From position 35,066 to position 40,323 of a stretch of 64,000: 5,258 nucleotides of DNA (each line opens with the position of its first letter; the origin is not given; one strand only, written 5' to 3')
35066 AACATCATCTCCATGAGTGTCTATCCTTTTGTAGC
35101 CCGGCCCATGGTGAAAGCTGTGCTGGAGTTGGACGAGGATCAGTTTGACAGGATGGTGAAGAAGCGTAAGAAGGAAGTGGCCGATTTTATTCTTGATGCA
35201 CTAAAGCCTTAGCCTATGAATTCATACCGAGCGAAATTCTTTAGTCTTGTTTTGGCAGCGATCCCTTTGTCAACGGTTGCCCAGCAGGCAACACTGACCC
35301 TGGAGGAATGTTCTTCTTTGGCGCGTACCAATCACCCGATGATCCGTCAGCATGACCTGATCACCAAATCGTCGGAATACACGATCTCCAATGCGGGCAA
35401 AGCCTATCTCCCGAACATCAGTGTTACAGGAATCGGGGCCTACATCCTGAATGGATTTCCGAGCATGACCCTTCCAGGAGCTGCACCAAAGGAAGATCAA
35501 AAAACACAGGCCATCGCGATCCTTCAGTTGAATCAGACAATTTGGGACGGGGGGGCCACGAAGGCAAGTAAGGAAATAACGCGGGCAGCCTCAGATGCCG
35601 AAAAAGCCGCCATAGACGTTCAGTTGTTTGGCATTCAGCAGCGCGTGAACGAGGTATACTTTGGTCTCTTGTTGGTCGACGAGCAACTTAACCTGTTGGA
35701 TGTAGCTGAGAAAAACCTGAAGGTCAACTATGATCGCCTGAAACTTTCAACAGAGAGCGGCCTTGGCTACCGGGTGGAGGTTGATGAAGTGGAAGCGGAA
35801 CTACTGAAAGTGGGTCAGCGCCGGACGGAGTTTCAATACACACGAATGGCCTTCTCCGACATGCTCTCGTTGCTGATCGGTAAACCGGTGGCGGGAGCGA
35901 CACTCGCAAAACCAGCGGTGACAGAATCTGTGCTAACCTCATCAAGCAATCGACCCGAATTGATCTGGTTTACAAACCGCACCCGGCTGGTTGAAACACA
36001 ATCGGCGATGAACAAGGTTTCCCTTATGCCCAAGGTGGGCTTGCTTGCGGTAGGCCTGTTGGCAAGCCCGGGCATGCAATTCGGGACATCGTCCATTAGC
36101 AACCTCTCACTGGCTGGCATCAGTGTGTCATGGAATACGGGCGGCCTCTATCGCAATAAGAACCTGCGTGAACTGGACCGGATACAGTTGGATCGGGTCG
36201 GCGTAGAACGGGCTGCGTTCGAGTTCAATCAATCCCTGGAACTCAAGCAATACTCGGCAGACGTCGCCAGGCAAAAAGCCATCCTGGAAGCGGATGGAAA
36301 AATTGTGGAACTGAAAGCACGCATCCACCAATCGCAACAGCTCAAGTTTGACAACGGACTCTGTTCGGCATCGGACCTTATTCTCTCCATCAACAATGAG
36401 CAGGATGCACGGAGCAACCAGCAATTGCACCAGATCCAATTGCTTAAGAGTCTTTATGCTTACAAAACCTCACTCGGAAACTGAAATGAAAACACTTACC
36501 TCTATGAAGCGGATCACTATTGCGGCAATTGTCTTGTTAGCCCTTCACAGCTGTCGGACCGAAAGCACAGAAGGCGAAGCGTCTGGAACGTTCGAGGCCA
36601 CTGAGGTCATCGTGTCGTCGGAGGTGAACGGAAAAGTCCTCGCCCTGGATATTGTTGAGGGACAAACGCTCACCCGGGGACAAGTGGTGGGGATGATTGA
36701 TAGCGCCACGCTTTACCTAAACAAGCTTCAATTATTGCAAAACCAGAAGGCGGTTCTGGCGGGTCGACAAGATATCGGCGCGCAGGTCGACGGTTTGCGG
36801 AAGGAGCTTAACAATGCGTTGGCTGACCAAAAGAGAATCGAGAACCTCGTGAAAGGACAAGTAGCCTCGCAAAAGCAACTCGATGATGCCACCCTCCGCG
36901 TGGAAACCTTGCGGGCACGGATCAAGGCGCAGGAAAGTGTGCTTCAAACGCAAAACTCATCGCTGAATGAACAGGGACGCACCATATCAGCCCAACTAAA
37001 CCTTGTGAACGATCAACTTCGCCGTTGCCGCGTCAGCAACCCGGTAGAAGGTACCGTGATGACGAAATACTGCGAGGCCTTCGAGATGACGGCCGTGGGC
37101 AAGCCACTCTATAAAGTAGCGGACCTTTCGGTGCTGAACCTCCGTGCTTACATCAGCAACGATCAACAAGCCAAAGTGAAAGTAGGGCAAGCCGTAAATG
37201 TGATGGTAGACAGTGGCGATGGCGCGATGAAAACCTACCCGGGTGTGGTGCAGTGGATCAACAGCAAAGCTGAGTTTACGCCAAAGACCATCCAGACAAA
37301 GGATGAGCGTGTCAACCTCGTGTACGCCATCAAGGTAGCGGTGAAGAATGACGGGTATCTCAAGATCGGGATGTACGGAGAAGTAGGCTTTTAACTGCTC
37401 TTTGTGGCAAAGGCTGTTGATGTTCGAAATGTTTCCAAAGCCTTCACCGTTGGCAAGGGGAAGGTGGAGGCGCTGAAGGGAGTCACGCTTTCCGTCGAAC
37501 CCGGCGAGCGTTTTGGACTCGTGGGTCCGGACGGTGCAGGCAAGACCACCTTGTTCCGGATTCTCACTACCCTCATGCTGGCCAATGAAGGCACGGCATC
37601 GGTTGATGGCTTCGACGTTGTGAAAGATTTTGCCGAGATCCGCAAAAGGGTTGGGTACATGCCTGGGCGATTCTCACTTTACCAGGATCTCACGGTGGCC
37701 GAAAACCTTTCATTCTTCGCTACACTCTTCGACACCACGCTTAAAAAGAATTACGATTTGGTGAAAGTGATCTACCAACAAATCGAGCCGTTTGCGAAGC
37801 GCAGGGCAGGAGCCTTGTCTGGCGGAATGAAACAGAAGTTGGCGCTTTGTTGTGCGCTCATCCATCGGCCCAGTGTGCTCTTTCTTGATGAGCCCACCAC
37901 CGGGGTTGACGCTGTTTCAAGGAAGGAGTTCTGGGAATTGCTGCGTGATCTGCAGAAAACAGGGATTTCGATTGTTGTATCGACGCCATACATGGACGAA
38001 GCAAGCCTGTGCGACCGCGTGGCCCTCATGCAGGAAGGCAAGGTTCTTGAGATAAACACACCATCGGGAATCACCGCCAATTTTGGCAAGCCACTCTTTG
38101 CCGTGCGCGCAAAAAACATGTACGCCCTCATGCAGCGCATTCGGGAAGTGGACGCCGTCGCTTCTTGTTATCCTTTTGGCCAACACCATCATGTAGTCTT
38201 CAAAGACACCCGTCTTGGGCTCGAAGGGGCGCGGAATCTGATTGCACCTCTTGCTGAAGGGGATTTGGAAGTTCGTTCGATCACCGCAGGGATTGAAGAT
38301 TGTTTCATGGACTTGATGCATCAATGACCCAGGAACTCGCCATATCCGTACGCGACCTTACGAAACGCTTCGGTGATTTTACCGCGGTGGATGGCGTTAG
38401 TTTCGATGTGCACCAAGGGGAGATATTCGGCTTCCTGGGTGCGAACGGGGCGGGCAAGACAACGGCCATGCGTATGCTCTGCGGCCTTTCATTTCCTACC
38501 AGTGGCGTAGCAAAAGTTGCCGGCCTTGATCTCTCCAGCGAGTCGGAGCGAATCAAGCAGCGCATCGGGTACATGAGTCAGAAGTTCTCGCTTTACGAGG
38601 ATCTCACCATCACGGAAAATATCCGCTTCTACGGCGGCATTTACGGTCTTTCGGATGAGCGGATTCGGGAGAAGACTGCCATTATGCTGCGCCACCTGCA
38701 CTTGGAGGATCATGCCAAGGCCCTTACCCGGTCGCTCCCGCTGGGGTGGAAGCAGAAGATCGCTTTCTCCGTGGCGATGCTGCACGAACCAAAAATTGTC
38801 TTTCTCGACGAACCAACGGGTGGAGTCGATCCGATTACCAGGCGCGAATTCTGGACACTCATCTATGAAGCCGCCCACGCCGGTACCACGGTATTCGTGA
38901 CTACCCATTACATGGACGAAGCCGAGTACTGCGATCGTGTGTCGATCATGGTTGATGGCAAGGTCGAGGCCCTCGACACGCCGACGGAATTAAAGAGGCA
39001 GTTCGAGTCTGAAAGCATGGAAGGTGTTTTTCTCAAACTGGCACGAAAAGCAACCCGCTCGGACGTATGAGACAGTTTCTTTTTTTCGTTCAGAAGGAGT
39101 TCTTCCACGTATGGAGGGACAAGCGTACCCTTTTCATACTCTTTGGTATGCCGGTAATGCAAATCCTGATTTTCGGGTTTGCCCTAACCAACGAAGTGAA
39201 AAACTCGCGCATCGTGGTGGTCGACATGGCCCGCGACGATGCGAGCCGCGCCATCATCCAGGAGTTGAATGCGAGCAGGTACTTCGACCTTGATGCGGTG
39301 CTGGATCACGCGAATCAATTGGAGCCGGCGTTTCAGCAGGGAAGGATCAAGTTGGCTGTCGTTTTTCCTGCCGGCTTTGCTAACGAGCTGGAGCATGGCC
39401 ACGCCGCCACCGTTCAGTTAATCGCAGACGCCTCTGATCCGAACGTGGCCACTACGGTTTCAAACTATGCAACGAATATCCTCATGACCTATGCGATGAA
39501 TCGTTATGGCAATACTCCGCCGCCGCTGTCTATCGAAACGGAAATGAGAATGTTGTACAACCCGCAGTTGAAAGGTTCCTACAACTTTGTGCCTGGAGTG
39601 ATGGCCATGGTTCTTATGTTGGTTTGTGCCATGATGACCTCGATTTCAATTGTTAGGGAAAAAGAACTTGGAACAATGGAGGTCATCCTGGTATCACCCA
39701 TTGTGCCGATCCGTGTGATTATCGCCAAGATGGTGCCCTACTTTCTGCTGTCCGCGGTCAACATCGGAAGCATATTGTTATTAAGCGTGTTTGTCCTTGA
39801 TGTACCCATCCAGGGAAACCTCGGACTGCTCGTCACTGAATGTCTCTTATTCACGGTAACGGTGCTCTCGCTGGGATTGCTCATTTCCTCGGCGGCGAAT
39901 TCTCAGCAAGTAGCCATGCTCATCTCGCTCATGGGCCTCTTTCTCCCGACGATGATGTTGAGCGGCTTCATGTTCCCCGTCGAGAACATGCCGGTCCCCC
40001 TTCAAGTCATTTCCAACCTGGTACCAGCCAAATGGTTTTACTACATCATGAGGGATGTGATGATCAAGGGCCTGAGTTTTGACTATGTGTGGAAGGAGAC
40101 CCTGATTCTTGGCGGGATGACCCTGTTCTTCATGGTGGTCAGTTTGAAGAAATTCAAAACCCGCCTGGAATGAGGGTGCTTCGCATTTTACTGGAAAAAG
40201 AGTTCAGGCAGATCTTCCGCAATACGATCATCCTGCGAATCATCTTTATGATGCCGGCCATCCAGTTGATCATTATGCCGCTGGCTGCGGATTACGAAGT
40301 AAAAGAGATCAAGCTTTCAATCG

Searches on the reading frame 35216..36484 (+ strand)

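Call 59: search_protein_families(library=pfam, proteins=[window:35216-36484:+], max_evalue=0.0001)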
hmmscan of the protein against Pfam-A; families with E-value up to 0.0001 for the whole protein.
window:35216-36484:+ (422 aa): 1 family
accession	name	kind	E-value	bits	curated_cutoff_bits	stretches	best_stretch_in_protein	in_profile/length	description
PF02321.23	OEP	-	1.2e-22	81.1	22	1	29-221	1-186/187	Outer membrane efflux protein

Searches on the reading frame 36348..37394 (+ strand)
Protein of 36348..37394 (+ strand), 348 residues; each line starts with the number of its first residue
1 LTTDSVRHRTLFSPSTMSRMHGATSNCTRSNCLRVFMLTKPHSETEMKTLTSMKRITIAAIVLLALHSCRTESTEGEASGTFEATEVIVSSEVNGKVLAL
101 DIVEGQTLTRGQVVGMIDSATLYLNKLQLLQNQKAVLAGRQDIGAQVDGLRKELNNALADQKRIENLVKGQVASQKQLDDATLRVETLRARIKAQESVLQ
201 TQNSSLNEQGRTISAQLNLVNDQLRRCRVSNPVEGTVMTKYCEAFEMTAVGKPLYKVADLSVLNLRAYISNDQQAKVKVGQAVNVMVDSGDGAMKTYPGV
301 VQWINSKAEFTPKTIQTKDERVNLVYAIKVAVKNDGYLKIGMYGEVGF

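Call 59: search_protein_families(library=pfam, proteins=[window:36348-37394:+], max_evalue=0.0001)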
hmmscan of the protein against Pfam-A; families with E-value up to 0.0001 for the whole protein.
window:36348-37394:+ (348 aa): 2 families
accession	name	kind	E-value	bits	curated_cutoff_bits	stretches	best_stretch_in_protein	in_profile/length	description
PF13437.12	HlyD_3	-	2.2e-12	48.1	22.2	1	232-320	5-85/106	HlyD family secretion protein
PF16576.10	HlyD_D23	-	4.4e-10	39.6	30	1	84-316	17-196/214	Barrel-sandwich domain of CusB or HlyD membrane-fusion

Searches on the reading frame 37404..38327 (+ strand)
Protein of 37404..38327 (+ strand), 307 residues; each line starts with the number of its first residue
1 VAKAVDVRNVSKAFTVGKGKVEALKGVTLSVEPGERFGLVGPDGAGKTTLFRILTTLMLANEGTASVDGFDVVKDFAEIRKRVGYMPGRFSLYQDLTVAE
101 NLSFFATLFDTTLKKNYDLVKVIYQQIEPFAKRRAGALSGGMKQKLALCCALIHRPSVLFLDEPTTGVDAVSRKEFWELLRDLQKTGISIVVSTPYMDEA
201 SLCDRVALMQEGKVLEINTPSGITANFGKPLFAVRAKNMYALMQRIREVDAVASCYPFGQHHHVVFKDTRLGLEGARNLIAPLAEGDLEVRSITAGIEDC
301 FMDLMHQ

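Call 59: search_protein_families(library=pfam, proteins=[window:37404-38327:+], max_evalue=0.0001)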
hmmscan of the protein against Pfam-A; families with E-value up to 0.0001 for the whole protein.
window:37404-38327:+ (307 aa): 2 families
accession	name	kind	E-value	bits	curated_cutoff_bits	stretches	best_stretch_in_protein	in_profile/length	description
PF00005.33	ABC_tran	-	1.8e-28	100.3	25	1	24-166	1-137/137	ABC transporter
PF13304.12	AAA_21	-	7.8e-12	46.3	27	1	134-194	234-297/304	AAA domain, putative AbiEii toxin, Type IV TA system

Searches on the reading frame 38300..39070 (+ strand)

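Call 59: search_protein_families(library=pfam, proteins=[window:38300-39070:+], max_evalue=0.0001)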
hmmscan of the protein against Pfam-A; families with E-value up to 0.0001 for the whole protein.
window:38300-39070:+ (256 aa): 2 families
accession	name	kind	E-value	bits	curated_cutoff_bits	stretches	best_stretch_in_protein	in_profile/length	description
PF00005.33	ABC_tran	-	3.7e-27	96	25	1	31-173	2-136/137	ABC transporter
PF13304.12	AAA_21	-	7.3e-11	43.1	27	1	74-203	168-298/304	AAA domain, putative AbiEii toxin, Type IV TA system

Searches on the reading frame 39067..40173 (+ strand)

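Call 59: search_protein_families(library=pfam, proteins=[window:39067-40173:+], max_evalue=0.0001)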
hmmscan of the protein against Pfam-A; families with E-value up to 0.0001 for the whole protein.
window:39067-40173:+ (368 aa): 3 families
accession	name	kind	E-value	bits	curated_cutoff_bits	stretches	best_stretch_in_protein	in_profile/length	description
PF12698.13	ABC2_membrane_3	-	2.4e-49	168.7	31.6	1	19-360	1-346/347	ABC-2 family transporter protein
PF01061.29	ABC2_membrane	-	1.6e-26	93.6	26.9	1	162-332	51-210/211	ABC-2 type transporter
PF12679.13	ABC2_membrane_2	-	5.5e-17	62.4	27.2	1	8-365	4-280/283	ABC-2 family transporter protein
